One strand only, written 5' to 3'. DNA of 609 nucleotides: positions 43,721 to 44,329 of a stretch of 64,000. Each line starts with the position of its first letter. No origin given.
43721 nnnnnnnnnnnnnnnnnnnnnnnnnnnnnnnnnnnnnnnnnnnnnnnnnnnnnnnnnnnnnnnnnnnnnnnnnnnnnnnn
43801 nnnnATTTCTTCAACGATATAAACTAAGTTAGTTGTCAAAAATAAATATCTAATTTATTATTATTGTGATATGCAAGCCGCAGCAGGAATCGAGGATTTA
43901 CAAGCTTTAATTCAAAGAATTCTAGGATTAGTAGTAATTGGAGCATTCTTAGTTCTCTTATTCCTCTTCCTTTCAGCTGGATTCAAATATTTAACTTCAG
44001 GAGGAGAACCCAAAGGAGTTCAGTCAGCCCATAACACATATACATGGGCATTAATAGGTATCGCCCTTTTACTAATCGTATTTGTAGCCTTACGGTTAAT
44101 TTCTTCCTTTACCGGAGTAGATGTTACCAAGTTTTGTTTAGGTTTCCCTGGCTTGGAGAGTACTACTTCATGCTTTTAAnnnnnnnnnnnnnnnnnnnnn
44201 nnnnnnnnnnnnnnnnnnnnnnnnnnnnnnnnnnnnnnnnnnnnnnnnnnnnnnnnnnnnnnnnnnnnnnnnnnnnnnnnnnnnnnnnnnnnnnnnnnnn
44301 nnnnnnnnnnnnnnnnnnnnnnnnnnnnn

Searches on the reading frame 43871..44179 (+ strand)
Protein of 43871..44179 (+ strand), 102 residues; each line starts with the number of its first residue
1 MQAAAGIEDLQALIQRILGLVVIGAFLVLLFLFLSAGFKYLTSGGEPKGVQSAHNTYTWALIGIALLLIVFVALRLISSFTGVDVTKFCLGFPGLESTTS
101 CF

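Call 3: search_protein_families(library=pfam, proteins=[window:43871-44179:+], max_evalue=0.1)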
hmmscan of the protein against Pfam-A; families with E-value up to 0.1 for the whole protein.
window:43871-44179:+ (102 aa): 5 families
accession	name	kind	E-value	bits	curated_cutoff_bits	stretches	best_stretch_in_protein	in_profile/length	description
PF18895.5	T4SS_pilin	-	8.9e-06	26.1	26.6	1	10-69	5-63/71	Type IV secretion system pilin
PF04290.18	DctQ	-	0.0096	16.3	28.3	1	10-76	57-125/132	Tripartite ATP-independent periplasmic transporters, DctQ component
PF19747.4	DUF6234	-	0.029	15.2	27.5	1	18-76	12-72/129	Family of unknown function (DUF6234)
PF24057.1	DUF7358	-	0.05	13.7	27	1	20-88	104-172/229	Domain of unknown function (DUF7358)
PF06196.17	DUF997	-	0.068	13.5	26.3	1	22-74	7-59/77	Protein of unknown function (DUF997)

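Call 6: search_protein_families(library=ncbifam, proteins=[window:43871-44179:+], max_evalue=0.1)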
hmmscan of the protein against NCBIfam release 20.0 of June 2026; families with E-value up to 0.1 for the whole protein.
window:43871-44179:+ (102 aa): 3 families
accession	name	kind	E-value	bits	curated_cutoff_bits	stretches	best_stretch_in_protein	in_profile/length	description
NF045849.1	ICE_MMCAP2_0565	equivalog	0.0011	18.6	40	1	10-78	9-77/80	Mbov_0395 family pilin-like conjugal transfer protein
NF058670.1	sorting_LPXTATN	domain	0.046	14.1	32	1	55-69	7-21/32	LPxTATN C-terminal sorting signal domain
TIGR03943.1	TIGR03943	equivalog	0.071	12.5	88.8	1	10-77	5-72/221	TIGR03943 family putative permease subunit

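Call 70: search_protein_families(library=pfam, proteins=[window:43871-44179:+], max_evalue=10)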
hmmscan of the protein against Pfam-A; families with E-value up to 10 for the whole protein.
window:43871-44179:+ (102 aa): 8 families
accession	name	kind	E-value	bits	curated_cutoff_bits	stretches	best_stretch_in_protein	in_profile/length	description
PF18895.5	T4SS_pilin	-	8.9e-06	26.1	26.6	1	10-69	5-63/71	Type IV secretion system pilin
PF04290.18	DctQ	-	0.0096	16.3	28.3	1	10-76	57-125/132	Tripartite ATP-independent periplasmic transporters, DctQ component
PF19747.4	DUF6234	-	0.029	15.2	27.5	1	18-76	12-72/129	Family of unknown function (DUF6234)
PF24057.1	DUF7358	-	0.05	13.7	27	1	20-88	104-172/229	Domain of unknown function (DUF7358)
PF06196.17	DUF997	-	0.068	13.5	26.3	1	22-74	7-59/77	Protein of unknown function (DUF997)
PF20990.2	DUF2207_C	-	0.22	11.7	33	1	18-81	143-189/247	Predicted membrane protein (DUF2207) C-terminal domain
PF12698.13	ABC2_membrane_3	-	0.91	9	31.6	1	2-74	196-257/347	ABC-2 family transporter protein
PF03994.20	DUF350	-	4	8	26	0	24-79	51-98/133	Domain of Unknown Function (DUF350)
